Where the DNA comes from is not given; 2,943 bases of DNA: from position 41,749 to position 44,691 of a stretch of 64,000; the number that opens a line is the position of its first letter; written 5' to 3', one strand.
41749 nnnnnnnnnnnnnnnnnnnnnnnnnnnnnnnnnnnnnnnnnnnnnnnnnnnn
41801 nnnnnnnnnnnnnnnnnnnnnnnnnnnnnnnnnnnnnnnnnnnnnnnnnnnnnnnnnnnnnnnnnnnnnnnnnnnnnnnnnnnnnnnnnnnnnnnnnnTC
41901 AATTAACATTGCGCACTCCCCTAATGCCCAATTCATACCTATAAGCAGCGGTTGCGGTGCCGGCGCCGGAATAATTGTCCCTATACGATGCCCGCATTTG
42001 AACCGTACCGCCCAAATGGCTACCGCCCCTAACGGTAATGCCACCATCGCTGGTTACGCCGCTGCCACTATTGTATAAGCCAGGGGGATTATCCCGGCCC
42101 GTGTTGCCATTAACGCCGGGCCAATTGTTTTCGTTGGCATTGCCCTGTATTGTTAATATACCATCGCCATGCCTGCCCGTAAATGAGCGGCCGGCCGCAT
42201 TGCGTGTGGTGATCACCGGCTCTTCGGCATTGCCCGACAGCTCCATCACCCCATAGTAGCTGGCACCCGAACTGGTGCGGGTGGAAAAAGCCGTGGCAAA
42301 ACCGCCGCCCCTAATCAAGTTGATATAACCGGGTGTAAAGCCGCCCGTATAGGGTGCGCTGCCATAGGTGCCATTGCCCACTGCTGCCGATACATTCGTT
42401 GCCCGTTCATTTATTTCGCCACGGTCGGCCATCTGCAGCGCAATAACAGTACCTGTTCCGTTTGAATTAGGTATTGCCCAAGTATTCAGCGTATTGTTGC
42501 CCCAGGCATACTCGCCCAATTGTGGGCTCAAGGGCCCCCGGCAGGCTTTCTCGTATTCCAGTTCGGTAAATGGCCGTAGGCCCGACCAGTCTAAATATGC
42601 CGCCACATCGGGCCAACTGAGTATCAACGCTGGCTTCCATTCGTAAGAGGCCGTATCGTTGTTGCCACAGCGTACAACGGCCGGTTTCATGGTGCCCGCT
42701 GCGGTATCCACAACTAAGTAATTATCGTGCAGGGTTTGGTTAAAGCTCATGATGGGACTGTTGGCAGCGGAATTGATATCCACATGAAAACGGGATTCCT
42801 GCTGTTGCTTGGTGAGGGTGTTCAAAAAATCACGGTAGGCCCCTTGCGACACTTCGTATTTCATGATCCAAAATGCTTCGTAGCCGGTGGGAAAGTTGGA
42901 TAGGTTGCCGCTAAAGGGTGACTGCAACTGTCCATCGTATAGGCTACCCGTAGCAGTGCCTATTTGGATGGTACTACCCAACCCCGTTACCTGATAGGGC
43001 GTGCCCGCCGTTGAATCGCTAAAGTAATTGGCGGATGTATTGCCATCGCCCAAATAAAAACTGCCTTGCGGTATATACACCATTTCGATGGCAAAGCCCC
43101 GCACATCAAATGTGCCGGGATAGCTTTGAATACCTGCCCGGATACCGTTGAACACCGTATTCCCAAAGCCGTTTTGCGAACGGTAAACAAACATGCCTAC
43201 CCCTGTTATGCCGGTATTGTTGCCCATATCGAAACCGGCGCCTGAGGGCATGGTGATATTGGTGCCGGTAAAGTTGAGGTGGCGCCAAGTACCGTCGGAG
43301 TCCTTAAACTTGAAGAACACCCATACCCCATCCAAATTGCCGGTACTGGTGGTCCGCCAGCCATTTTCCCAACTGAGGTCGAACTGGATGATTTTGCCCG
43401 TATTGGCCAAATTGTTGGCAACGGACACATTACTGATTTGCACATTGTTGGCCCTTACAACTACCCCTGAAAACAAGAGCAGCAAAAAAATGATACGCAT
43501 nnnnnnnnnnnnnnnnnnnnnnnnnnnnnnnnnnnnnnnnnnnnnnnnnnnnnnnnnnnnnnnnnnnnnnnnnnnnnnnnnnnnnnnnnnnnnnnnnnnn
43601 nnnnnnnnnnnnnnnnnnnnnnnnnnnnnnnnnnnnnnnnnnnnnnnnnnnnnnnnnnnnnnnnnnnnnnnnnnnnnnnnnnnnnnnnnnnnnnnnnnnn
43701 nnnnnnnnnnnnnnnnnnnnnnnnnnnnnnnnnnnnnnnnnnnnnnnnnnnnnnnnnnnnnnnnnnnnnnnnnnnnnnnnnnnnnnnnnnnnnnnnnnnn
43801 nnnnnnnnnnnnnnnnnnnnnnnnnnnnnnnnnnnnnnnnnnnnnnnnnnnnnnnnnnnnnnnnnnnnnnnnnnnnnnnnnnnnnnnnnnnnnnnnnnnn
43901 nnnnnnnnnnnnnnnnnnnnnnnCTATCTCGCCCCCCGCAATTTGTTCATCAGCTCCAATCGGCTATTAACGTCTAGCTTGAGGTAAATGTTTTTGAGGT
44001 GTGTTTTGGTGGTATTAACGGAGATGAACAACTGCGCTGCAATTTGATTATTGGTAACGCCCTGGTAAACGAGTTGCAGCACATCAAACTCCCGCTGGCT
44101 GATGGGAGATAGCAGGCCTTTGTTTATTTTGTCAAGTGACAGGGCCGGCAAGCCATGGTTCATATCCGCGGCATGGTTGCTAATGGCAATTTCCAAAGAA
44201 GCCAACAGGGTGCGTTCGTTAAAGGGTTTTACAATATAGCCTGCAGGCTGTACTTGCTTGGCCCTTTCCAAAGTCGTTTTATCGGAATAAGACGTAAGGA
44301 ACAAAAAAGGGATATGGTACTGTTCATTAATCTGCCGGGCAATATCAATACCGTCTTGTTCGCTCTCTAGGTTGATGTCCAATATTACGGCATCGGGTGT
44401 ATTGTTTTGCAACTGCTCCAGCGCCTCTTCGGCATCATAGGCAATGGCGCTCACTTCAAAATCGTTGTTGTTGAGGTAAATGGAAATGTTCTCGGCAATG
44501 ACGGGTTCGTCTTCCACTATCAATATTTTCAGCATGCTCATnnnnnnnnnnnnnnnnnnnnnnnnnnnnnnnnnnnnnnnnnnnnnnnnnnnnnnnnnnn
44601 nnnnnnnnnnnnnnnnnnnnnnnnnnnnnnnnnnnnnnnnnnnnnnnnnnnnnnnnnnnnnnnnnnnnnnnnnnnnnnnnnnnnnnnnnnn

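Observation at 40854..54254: Conserved upstream box links the CDCL operon, the FGE/YNGG operon, the kinase-regulator operon and the giant protein gene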

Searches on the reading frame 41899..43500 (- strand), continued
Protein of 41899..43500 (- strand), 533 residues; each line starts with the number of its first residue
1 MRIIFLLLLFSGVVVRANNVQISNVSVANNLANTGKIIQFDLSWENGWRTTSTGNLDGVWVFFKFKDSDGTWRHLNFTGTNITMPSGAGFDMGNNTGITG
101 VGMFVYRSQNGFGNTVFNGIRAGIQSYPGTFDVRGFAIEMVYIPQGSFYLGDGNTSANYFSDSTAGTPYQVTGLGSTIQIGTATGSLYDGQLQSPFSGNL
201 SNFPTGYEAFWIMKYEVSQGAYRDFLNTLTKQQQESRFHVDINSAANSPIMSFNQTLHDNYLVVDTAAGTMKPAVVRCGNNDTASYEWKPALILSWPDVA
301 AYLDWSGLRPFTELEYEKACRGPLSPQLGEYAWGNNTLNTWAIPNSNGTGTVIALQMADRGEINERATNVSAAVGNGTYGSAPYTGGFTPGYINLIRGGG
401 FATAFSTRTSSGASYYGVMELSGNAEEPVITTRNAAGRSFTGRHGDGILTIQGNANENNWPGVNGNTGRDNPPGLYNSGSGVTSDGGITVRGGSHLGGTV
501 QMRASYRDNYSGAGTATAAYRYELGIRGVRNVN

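Call 60: find_encoding_contigs(protein=P0047, flank=10000, max_places=1)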
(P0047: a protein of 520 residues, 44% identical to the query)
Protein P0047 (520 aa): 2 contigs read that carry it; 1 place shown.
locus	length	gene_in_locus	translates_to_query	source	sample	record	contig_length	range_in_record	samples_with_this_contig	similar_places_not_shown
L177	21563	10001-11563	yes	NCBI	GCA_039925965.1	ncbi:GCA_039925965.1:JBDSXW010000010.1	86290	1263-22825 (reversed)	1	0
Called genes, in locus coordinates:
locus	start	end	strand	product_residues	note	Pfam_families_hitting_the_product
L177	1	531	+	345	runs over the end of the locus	PF00535:Glycos_transf_2, PF13641:Glyco_tranf_2_3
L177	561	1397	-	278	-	PF13640:2OG-FeII_Oxy_3, PF13661:2OG-FeII_Oxy_4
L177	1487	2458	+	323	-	PF01073:3Beta_HSD, PF01370:Epimerase, PF02719:Polysacc_synt_2 (weak), PF04321:RmlD_sub_bind, PF05368:NmrA, PF13460:NAD_binding_10, PF16363:GDP_Man_Dehyd, PF07993:NAD_binding_4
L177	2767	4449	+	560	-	PF00082:Peptidase_S8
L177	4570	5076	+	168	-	PF12867:DinB_2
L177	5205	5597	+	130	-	-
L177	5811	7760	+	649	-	PF13176:TPR_7 (faint), PF13181:TPR_8 (faint), PF17874:TPR_MalT (faint), PF13424:TPR_12, PF28559:TPR_SusR (weak), PF07536:HWE_HK (weak), PF07568:HisKA_2, PF02518:HATPase_c (weak), +5 more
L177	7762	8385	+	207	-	PF00072:Response_reg, PF00196:GerE, PF08281:Sigma70_r4_2 (faint)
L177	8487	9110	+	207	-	PF00072:Response_reg, PF00196:GerE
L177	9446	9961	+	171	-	-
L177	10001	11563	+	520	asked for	PF03781:FGE-sulfatase (faint)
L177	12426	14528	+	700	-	PF13424:TPR_12 (faint), PF07536:HWE_HK (weak), PF07568:HisKA_2, PF13581:HATPase_c_2 (weak), PF02518:HATPase_c (weak)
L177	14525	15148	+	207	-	PF00072:Response_reg, PF08281:Sigma70_r4_2, PF00196:GerE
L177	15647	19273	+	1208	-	-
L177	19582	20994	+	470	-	-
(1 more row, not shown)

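Call 79: find_encoding_contigs(protein=P0113, flank=10000, max_places=1)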
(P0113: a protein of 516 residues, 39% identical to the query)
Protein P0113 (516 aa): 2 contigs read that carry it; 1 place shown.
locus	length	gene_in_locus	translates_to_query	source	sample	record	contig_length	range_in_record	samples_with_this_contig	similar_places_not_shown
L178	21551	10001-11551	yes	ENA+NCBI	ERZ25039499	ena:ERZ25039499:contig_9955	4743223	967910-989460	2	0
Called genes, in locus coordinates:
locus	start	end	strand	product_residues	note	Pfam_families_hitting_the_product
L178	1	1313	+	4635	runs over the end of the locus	PF13385:Laminin_G_3, PF19406:PKD_5, PF18962:Por_Secre_tail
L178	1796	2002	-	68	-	-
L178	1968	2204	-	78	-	-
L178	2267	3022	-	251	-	-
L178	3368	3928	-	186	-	-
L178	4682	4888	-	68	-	-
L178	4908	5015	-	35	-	-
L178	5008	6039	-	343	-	PF01381:HTH_3, PF13560:HTH_31 (weak), PF06114:Peptidase_M78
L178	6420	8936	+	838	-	PF18962:Por_Secre_tail (weak)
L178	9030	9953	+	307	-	-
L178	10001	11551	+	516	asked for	PF03781:FGE-sulfatase (faint)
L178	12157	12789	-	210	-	-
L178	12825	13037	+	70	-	-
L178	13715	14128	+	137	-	-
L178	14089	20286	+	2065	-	PF12951:PATR, PF18657:YDG, PF18962:Por_Secre_tail (weak)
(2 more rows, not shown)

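Call 80: find_encoding_contigs(protein=P0055, flank=10000, max_places=1)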
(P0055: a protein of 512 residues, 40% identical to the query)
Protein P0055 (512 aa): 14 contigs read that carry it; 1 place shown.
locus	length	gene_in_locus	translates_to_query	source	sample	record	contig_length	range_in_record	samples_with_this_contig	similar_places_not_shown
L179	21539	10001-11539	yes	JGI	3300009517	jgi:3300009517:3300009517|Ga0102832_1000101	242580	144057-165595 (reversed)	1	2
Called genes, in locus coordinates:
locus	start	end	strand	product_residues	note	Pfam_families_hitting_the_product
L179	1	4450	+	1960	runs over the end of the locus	PF13385:Laminin_G_3, PF18962:Por_Secre_tail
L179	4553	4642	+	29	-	-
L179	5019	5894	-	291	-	-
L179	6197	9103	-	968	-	PF00675:Peptidase_M16, PF05193:Peptidase_M16_C, PF00675:Peptidase_M16, PF05193:Peptidase_M16_C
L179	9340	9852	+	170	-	PF20221:DUF6580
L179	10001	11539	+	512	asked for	PF03781:FGE-sulfatase (faint)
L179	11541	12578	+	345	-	-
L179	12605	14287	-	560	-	PF00082:Peptidase_S8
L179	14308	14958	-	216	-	-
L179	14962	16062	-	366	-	PF03054:tRNA_Me_trans, PF06508:QueC (faint), PF20259:tRNA_Me_trans_M, PF20258:tRNA_Me_trans_C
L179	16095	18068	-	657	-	PF07695:7TMR-DISM_7TM, PF02518:HATPase_c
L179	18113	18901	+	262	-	-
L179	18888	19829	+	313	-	PF01745:IPT, PF01715:IPPT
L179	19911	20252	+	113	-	-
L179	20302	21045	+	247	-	PF18962:Por_Secre_tail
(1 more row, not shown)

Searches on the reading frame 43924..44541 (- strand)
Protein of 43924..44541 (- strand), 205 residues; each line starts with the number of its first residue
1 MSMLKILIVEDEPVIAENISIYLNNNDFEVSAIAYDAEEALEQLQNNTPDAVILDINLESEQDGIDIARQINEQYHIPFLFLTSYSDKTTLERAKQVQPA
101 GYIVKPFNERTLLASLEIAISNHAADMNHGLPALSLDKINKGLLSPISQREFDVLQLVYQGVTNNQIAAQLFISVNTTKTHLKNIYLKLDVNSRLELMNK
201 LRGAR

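Call 15: search_protein_families(library=pfam, proteins=[window:43924-44541:-], max_evalue=0.001)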
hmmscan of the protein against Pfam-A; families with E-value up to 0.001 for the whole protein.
window:43924-44541:- (205 aa): 4 families
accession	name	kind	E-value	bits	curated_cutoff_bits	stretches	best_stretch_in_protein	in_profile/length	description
PF00072.30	Response_reg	-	7.4e-25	87.7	30.2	1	6-116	1-110/111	Response regulator receiver domain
PF00196.25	GerE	-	5.3e-18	64.8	23.5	1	146-198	2-54/57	Bacterial regulatory proteins, luxR family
PF20274.4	cREC_REC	-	0.00027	22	27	1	32-78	16-63/88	Cyclic-phosphate processing Receiver domain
PF06490.17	FleQ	-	0.00052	20.8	22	1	5-117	1-104/108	Flagellar regulatory protein FleQ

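Call 53: search_protein_families(library=ncbifam, proteins=[window:43924-44541:-], max_evalue=0.001)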
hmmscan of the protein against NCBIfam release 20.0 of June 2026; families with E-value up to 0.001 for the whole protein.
window:43924-44541:- (205 aa): 108 families (the best 25 are shown)
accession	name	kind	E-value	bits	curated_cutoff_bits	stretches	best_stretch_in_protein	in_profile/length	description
NF047785.1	respo_reg_MadR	equivalog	4.3e-26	91.6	300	1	4-197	1-199/209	MadR family response regulator transcription factor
NF011896.0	PRK15369.1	equivalog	5.2e-25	88.3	242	1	2-200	2-203/211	two component system response regulator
NF052445.1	RespRegMctR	equivalog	2.1e-24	86.1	300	1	4-198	2-196/205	two-component system response regulator MctR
NF006623.1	PRK09191.1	subfamily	3e-22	79.6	240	1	5-121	139-253/258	PhyR family response regulator anti-anti-sigma factor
NF007403.0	PRK09935.1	equivalog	8e-21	74.6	271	1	5-199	5-202/210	fimbria biosynthesis transcriptional regulator FimZ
NF040689.1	MtrAB_MtrA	equivalog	6.4e-20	71.4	300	1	6-127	1-120/219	MtrAB system response regulator MtrA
NF040534.1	resp_reg_YycF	equivalog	1.2e-19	70.5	340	1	5-125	2-120/231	response regulator YycF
NF006900.1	PRK09390.1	equivalog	3.5e-19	69.1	255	1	5-198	6-194/203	response regulator FixJ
NF007935.0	PRK10651.1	equivalog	3.7e-19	68.8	250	1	5-196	8-205/216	two-component system response regulator NarL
NF007708.0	PRK10403.1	equivalog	2.3e-18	66.4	343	1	4-195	7-202/215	nitrate/nitrite response regulator protein NarP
TIGR02154.1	PhoB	equivalog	9.3e-18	64.4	296.2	1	5-121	4-121/226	phosphate regulon transcriptional regulator PhoB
NF033117.2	vanR_ACDEGLN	exception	1.6e-17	63.9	350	1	6-116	1-109/226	VanR-ABDEGLN family response regulator transcription factor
NF008296.0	PRK11083.1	equivalog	3.5e-17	62.6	273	1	2-120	2-118/228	two-component system response regulator CreB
NF009971.0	PRK13435.1-2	subfamily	1.2e-16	60.8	151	1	5-119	2-112/141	response regulator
NF041733.1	resp_reg_CseB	equivalog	1.6e-16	60.4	350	1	5-121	2-116/228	two-component system response regulator CseB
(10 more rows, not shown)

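Call 70: search_solved_structures(query=window:43924-44541:-, max_evalue=1e-8)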
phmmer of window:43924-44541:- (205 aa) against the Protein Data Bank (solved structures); distinct sequences matched with E-value up to 1e-8: 62 (the best 60 are shown).
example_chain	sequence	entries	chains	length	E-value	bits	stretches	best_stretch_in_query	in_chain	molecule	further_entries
9xzo_A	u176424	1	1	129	7e-19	71.5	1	3-125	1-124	De novo protein M1X0B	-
4yn8_A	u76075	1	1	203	7.8e-19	71.4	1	3-200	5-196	Response regulator ChrA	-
5hev_A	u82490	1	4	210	2.1e-18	69.9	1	3-196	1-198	Response regulator protein VraR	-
7ve6_A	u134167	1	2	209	8.2e-18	68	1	4-196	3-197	Response regulator protein VraR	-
4gvp_A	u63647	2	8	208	1.1e-17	67.7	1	4-196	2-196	Response regulator protein vraR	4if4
1s8n_A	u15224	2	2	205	3.6e-17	65.9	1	5-123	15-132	putative antiterminator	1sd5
3cg0_A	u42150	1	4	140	1.5e-16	63.9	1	6-127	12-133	Response regulator receiver modulated diguanylate cyclase with PAS/PAC sensor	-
1yio_A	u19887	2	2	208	5e-16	62.2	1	6-199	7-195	response regulatory protein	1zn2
2zwm_A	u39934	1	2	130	5.3e-16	62.1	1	5-120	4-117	Transcriptional regulatory protein yycF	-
3f6p_A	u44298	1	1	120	6.7e-16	61.8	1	5-117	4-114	Transcriptional regulatory protein yycF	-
8fk2_A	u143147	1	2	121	5.5e-15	58.8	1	3-117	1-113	Putative response regulator CovR VicR-like protein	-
6wsh_A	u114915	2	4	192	8.2e-15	58.3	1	5-122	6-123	Response regulator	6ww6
3h5i_A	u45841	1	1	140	1.5e-14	57.4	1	4-127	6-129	Response regulator/sensory box protein/GGDEF domain protein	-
6oec_A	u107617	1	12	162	1.6e-14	57.3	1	4-128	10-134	Response regulator/sensory box protein/GGDEF domain protein,Spindle pole body component SP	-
3n0r_A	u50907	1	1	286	8e-14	55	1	5-123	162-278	Response regulator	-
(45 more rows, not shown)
